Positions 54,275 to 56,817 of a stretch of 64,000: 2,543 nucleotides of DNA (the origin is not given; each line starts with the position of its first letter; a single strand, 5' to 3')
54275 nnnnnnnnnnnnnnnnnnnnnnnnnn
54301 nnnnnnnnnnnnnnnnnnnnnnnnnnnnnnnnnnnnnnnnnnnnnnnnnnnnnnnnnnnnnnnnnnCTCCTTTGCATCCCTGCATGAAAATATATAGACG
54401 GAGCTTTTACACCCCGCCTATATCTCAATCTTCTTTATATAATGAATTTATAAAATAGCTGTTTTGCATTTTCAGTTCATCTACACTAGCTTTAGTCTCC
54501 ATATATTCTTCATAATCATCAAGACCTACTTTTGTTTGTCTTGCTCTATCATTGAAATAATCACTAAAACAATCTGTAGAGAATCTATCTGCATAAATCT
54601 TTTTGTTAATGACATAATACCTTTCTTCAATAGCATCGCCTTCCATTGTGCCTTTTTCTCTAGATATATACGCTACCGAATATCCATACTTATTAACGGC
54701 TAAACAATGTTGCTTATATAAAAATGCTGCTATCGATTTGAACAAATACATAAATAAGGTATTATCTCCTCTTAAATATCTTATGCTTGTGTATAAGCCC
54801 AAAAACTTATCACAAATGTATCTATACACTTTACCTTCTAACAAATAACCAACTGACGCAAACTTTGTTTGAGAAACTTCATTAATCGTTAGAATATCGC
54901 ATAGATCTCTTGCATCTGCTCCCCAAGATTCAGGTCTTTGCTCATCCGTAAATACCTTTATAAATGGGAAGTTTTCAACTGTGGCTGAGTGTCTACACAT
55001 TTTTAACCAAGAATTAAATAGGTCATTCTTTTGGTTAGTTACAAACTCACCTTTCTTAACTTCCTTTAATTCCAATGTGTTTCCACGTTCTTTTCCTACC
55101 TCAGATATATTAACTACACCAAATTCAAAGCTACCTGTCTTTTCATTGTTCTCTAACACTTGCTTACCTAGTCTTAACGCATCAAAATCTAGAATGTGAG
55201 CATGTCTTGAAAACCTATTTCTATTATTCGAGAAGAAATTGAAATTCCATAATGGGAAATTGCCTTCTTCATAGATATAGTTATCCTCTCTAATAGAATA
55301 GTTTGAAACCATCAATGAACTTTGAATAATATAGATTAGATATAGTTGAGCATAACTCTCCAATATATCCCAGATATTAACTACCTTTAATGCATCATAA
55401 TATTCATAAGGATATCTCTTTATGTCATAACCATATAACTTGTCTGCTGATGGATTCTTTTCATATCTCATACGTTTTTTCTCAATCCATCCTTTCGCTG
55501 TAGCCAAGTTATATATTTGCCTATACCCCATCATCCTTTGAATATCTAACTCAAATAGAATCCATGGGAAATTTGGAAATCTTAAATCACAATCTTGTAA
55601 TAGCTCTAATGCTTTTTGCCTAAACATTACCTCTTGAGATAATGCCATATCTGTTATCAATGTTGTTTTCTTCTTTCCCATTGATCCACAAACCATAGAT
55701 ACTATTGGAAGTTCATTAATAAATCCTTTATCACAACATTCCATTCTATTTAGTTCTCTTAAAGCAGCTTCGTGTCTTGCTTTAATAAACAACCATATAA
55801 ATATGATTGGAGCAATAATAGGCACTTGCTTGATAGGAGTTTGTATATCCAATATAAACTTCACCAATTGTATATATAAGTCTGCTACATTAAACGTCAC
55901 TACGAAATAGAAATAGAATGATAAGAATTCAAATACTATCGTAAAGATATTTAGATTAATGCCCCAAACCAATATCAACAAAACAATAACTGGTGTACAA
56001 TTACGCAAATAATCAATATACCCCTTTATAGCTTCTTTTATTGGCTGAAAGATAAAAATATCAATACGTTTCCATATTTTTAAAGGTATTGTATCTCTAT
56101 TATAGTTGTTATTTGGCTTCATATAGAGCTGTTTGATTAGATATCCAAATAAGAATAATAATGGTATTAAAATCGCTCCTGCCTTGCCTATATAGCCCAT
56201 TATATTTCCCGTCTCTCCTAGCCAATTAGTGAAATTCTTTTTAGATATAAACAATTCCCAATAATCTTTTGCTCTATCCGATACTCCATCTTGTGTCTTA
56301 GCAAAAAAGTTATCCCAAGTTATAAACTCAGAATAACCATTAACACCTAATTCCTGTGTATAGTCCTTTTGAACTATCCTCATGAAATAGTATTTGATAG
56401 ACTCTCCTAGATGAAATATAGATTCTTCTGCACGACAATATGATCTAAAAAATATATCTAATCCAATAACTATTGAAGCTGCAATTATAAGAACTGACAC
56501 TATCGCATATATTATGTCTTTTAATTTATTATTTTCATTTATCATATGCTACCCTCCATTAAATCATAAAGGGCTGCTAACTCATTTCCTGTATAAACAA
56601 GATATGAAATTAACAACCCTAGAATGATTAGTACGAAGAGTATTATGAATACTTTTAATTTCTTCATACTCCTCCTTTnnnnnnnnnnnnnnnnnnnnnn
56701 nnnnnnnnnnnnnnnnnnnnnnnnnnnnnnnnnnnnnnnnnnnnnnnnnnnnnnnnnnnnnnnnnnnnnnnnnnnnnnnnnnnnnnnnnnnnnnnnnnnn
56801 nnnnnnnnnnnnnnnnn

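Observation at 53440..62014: Non-tailed phage-like module: HUH Rep, membrane-embedded P-loop NTPase and six membrane or secreted proteins, with no capsid, terminase or tail genes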

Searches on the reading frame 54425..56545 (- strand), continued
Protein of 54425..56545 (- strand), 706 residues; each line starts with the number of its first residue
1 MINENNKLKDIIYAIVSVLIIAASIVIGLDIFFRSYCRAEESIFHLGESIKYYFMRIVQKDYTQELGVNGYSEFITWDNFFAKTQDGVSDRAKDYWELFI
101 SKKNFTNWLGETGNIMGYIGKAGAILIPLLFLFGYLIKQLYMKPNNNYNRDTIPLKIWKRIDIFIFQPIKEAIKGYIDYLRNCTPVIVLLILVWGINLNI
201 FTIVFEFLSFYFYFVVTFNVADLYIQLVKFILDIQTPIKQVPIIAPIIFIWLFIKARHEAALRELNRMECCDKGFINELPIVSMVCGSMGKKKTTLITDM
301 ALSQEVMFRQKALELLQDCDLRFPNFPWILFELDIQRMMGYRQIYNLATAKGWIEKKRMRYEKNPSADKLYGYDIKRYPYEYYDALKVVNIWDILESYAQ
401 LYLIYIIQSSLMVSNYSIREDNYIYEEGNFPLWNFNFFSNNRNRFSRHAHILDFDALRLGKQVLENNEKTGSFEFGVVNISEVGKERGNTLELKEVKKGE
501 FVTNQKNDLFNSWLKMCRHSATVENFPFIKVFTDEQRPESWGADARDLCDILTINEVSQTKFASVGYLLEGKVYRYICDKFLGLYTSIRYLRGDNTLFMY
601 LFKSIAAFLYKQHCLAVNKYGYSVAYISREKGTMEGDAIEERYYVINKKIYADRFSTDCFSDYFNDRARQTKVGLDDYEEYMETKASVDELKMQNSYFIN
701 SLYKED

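Call 54: fold_search(model_id=the predicted structure, library=viral)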
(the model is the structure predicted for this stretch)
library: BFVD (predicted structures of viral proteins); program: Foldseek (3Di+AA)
matches with E <= 10: 98; with E <= 0.001: 1
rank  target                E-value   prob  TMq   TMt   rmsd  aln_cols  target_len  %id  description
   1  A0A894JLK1            1.6e-04  1.00  0.25  0.57   8.8       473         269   10  (no name in the UniProt tables at hand)
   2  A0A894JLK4            9.4e-02  0.85  0.11  0.32   8.5       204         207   10  (no name in the UniProt tables at hand)
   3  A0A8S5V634            1.3e-01  0.75  0.14  0.39  11.6       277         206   12  Zonular occludens toxin [Inoviridae sp. ctDDr4]
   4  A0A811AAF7            1.4e-01  0.51  0.10  0.24  19.6       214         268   11  (no name in the UniProt tables at hand)
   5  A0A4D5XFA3            1.4e-01  0.30  0.14  0.15  21.7       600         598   12  ABC transporter [Mimivirus LCMiAC02]
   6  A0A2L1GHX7            1.5e-01  0.63  0.09  0.24  21.3       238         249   10  (no name in the UniProt tables at hand)
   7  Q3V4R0                1.8e-01  0.69  0.12  0.26   8.5       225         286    8  Uncharacterized protein ORF286 [Acidianus two-tailed virus]
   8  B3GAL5                2.0e-01  0.80  0.12  0.38  17.3       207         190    8  AMDV2_16 [uncultured virus]
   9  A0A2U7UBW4            2.7e-01  0.18  0.09  0.14  20.9       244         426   11  Uncharacterized protein [Pandoravirus neocaledonia]
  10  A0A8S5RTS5            4.2e-01  0.38  0.11  0.26  14.0       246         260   10  Zonular occludens toxin [Inoviridae sp. ctS4A1]
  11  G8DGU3                4.2e-01  0.23  0.10  0.22  23.7       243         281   12  (no name in the UniProt tables at hand)
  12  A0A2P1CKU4            4.6e-01  0.51  0.10  0.32  17.1       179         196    9  Structural protein [Pseudoalteromonas phage Cr39582]
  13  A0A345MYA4            5.1e-01  0.77  0.18  0.45  12.6       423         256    7  (no name in the UniProt tables at hand)
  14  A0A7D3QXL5            5.6e-01  0.21  0.09  0.23  21.1       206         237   12  VV A32-like packaging ATPase [Fadolivirus FV1/VV64]
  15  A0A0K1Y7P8            7.5e-01  0.66  0.09  0.09   5.8        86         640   13  (no name in the UniProt tables at hand)
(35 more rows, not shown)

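Call 55: fold_search(model_id=the predicted structure, library=pdb)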
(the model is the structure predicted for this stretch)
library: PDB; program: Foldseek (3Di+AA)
matches with E <= 10: 122; with E <= 0.001: 0
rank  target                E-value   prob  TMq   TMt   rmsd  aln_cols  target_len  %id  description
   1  4kft_D                1.7e-01  0.92  0.10  0.31   5.6       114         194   12  Structure of the genome packaging NTPase B204 from Sulfolobus turreted icosahedral virus 2 in complex with ATP-gammaS (released 2013-05-22)
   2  4kfs_B                2.4e-01  0.90  0.08  0.26   4.9        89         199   12  Structure of the genome packaging NTPase B204 from Sulfolobus turreted icosahedral virus 2 in complex with AMP (released 2013-05-22)
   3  4kfu_C                2.6e-01  0.85  0.10  0.30   6.1       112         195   12  Structure of the genome packaging NTPase B204 from Sulfolobus turreted icosahedral virus 2 in complex with AMPPCP (released 2013-05-22)
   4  7t3i_B                2.8e-01  0.93  0.09  0.11   3.8        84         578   12  CryoEM structure of the Rix7 D2 Walker B mutant (released 2022-03-02)
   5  9x1m_A                3.1e-01  0.60  0.12  0.14  18.4       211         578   10  The cryo-EM structure of HerA-NurA complex with AMPPNP and dsDNA from Thermococcus kodakarensis (released 2026-02-04)
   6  4d2i_A                4.1e-01  0.33  0.08  0.12  20.9       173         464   12  Crystal structure of the HerA hexameric DNA translocase from Sulfolobus solfataricus bound to AMP-PNP (released 2014-12-03)
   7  4kfs_A                4.6e-01  0.82  0.08  0.26   4.9        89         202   12  Structure of the genome packaging NTPase B204 from Sulfolobus turreted icosahedral virus 2 in complex with AMP (released 2013-05-22)
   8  4kft_A                4.8e-01  0.72  0.10  0.30   5.7       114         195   12  Structure of the genome packaging NTPase B204 from Sulfolobus turreted icosahedral virus 2 in complex with ATP-gammaS (released 2013-05-22)
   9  4l15                  5.0e-01  0.60  0.08  0.18   7.3       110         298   13  Crystal structure of FIGL-1 AAA domain (released 2013-09-04)
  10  7y4w_C                5.0e-01  0.44  0.07  0.07   6.4        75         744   13  The cryo-EM structure of human ERAD retro-translocation complex (released 2023-10-18)
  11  6ugd_E                5.3e-01  0.80  0.09  0.18   4.3        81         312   10  Katanin hexamer in the spiral conformation in complex with substrate (released 2019-10-09)
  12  7upt_B                5.8e-01  0.63  0.07  0.16   4.1        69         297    7  Human mitochondrial AAA protein ATAD1 (with a catalytic dead mutation) in complex with a peptide substrate (open confo (released 2022-06-15)
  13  8wj3_D                6.1e-01  0.51  0.08  0.11   8.1       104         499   12  Cryo-EM structure of a bacterial protein (released 2024-09-11)
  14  4kfu_A                6.7e-01  0.75  0.08  0.25   4.7        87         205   13  Structure of the genome packaging NTPase B204 from Sulfolobus turreted icosahedral virus 2 in complex with AMPPCP (released 2013-05-22)
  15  6p07_B                6.7e-01  0.41  0.10  0.20   6.3       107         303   14  Spastin hexamer in complex with substrate (released 2019-06-12)
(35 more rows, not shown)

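Call 56: search_protein_families(library=phrogs, alignment_id=A3, max_evalue=1)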
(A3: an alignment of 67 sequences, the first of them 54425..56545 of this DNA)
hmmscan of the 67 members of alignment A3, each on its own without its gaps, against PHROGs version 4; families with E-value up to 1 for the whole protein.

A. member 1, window:54425-56545:- (706 aa): 0 families

B. families by the number of members that match (of 67 scanned): 57 families (the first 25 are shown)
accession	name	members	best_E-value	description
phrog_5482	-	5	0.0029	-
phrog_170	-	2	0.01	PhoH-like phosphate starvation-inducible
phrog_243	-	2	0.016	DnaB-like replicative helicase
phrog_30555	-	2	0.27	-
phrog_37232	-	1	0.0091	-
phrog_2308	-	1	0.0099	-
phrog_31758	-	1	0.014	-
phrog_168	-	1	0.014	clamp loader of DNA polymerase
phrog_32487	-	1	0.016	-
phrog_11211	-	1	0.016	-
phrog_36060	-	1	0.017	-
phrog_8120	-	1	0.043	-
phrog_13414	-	1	0.043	-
phrog_12344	-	1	0.045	-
phrog_17657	-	1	0.057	HNH endonuclease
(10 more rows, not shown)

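Call 64: find_encoding_contigs(protein=P0033, flank=10000, max_places=10)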
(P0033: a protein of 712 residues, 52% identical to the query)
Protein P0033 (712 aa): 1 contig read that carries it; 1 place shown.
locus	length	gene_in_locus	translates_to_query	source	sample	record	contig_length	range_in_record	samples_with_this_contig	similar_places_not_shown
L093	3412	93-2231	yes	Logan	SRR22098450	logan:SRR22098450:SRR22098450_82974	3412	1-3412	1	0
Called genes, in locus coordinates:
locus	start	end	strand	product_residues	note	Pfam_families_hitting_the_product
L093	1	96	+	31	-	?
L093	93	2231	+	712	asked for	-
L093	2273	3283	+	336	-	PF23343:REP_ORF2-G2P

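Call 65: find_related_loci(query=A1, collection=metagenome_contigs, flank=10000)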
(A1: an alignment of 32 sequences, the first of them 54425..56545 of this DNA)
Query A1 (706 aa) in metagenome_contigs; peptide patterns used: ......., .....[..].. (x = any residue, [..] = any of these).
600 stretches matched a pattern (row limit reached: there are more); 417 encode a relative of the query (tblastn E <= 1e-3); the best 80 are kept; 80 distinct loci.
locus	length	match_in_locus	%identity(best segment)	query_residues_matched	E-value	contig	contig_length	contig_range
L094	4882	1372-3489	89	1-706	0e+0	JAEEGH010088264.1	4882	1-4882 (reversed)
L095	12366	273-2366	64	10-706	0e+0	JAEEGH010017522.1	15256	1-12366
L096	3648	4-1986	67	46-706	0e+0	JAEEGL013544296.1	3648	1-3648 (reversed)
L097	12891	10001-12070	53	16-704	0e+0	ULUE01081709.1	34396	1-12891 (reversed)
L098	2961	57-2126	53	16-704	0e+0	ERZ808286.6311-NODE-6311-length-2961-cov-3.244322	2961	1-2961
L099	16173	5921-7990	52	16-704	0e+0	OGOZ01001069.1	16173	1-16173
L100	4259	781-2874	51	9-703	0e+0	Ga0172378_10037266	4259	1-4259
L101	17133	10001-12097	52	7-704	0e+0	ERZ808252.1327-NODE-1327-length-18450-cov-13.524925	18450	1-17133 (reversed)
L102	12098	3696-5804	51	2-703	0e+0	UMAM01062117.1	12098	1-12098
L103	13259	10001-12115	49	2-706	0e+0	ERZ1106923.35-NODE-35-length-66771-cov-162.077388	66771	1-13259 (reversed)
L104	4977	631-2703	52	14-704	0e+0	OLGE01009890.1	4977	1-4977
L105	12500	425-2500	51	16-705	0e+0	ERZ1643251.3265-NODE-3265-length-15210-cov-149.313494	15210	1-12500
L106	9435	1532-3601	52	16-704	0e+0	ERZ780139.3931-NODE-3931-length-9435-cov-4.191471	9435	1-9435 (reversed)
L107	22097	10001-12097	51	7-704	0e+0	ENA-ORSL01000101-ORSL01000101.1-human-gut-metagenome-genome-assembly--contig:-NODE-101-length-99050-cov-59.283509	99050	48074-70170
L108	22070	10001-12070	52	16-703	0e+0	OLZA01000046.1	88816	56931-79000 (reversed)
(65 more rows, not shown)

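Call 107: search_dna_similar(query=window:54425-56545:-, collection=plasmids, mode=protein, max_evalue=0.001)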
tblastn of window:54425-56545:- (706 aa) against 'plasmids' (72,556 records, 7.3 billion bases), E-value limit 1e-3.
No match.

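Call 111: search_protein_families(library=padloc, proteins=[window:54425-56545:-], max_evalue=0.01)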
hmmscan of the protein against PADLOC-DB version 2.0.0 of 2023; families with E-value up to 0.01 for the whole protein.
window:54425-56545:- (706 aa): 0 families

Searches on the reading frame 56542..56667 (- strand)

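Call 3: search_protein_families(library=pfam, proteins=[window:56542-56667:-], max_evalue=1)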
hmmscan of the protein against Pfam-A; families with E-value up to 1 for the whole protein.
window:56542-56667:- (41 aa): 2 families
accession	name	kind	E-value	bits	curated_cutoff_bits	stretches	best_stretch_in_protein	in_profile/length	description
PF09716.15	ETRAMP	-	0.19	12.2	29.1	1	1-23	1-23/81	Malarial early transcribed membrane protein (ETRAMP)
PF16981.10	Chi-conotoxin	-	0.39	11.4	27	1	1-14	1-14/60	chi-Conotoxin or t superfamily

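Call 4: search_protein_families(library=phrogs, proteins=[window:56542-56667:-], max_evalue=1)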
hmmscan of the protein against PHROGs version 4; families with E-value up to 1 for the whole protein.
window:56542-56667:- (41 aa): 4 families
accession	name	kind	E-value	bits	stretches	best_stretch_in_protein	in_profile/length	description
phrog_10597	-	unknown function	0.17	12.8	1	1-26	1-29/59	-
phrog_9067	-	unknown function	0.33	11.9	1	1-20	1-19/64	-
phrog_11289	-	unknown function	0.45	11.6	1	3-32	60-89/95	-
phrog_11369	-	unknown function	0.51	11.5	1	1-31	1-31/159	-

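Call 16: search_protein_families(library=ncbifam, proteins=[window:56542-56667:-], max_evalue=1)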
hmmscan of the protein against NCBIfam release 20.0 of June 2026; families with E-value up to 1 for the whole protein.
window:56542-56667:- (41 aa): 3 families
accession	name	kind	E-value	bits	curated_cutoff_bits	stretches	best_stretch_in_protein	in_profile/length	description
TIGR01495.1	ETRAMP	paralog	0.13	12.3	32.75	1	1-28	1-28/85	ETRAMP family protein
NF047981.1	RC1041_fam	subfamily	0.13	12.1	90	1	2-26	19-39/57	RC1041 family protein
NF002597.0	PRK02251.2-3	equivalog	0.17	12.2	120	1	5-38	41-72/93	putative septation inhibitor protein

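Call 111: search_protein_families(library=padloc, proteins=[window:56542-56667:-], max_evalue=0.01)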
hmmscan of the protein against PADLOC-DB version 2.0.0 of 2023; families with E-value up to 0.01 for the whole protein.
window:56542-56667:- (41 aa): 0 families
